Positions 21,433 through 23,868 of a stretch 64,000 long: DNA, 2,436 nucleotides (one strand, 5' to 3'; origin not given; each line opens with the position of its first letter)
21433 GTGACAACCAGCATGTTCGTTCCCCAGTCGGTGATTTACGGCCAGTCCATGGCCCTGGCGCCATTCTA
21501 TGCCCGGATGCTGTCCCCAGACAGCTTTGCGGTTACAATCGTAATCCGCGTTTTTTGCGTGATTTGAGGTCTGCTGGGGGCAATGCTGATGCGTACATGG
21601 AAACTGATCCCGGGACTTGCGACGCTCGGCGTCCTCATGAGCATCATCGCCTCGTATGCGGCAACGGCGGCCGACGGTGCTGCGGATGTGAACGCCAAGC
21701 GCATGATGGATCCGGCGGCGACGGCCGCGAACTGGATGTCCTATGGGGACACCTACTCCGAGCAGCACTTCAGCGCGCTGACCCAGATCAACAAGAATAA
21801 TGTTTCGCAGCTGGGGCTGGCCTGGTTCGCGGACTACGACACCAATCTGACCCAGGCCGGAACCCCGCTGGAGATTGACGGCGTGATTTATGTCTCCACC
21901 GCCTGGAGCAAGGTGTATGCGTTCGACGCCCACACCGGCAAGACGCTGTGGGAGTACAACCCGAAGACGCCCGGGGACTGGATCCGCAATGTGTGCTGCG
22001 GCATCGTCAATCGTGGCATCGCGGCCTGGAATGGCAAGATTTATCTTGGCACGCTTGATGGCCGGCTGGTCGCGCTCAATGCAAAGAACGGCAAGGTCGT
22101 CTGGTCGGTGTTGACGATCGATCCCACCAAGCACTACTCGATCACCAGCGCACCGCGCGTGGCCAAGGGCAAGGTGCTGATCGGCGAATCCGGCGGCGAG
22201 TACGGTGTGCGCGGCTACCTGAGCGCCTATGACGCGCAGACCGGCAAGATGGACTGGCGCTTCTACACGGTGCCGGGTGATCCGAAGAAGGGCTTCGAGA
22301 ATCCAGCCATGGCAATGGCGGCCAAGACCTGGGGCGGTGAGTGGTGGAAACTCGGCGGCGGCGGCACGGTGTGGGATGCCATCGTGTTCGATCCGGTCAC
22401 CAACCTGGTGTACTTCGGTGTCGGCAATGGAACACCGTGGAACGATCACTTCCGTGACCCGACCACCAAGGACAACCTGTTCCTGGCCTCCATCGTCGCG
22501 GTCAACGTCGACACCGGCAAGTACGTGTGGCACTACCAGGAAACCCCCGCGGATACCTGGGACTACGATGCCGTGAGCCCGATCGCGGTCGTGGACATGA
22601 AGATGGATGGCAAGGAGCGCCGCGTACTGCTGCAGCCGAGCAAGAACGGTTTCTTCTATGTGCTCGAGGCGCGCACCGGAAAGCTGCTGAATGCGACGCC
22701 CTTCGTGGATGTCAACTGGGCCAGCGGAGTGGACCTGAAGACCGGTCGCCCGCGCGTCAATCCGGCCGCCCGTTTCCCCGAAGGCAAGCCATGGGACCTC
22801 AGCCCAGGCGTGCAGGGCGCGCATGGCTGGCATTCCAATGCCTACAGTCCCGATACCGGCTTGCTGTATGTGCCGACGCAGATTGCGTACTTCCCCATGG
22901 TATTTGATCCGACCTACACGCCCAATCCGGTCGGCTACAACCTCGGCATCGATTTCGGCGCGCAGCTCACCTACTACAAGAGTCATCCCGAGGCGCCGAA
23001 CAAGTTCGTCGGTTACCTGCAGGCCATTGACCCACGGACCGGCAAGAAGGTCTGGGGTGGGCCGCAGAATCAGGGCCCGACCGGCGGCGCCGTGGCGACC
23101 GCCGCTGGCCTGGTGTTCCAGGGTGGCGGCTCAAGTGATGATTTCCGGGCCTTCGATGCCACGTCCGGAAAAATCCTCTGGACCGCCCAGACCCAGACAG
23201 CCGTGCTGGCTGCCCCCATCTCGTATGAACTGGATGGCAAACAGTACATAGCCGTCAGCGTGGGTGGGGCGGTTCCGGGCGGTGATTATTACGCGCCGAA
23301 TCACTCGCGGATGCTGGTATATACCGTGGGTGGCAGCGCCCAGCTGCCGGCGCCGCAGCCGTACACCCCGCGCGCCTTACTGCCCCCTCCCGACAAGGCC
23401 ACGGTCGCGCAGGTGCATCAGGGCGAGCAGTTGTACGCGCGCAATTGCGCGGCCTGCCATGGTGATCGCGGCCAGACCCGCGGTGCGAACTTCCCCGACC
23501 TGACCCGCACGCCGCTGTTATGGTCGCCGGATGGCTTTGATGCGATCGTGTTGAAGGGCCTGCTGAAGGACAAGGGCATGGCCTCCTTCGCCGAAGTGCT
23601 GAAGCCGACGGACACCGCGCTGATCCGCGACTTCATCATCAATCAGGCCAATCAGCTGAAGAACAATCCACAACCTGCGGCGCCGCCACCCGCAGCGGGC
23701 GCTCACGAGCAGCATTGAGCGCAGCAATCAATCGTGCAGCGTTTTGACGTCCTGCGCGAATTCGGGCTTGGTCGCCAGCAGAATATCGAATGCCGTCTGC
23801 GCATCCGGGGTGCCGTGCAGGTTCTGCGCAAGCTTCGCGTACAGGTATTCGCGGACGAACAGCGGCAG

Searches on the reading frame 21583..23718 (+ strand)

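Call 3: search_protein_families(library=pfam, proteins=[window:21583-23718:+], max_evalue=0.01)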
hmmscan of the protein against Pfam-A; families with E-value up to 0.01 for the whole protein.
window:21583-23718:+ (711 aa): 6 families
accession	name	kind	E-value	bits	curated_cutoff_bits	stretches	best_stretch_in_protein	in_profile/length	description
PF01011.28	PQQ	-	4.4e-79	267.2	26.7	2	51-369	1-335/595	Glucose/ethanol/alcohol dehydrogenase, beta-propeller domain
PF13360.13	PQQ_2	-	1.3e-27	97.4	27.6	2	90-226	25-143/233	Outer membrane protein assembly factor BamB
PF13570.13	Beta-prop_ACSF4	-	2.5e-13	50.6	133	1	99-228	61-172/329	Beta-alanine-activating enzyme, beta-propeller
PF13442.11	Cytochrome_CBB3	-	6e-10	39.8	27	1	609-685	1-68/68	Cytochrome C oxidase, cbb3-type, subunit III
PF00034.26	Cytochrom_C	-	3.4e-06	28.7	21.3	1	613-657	3-47/90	Cytochrome c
PF23727.1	Beta-prop_FAM234A_B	-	4.9e-05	22.5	26.4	0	110-176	53-116/467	FAM234A/B beta-propeller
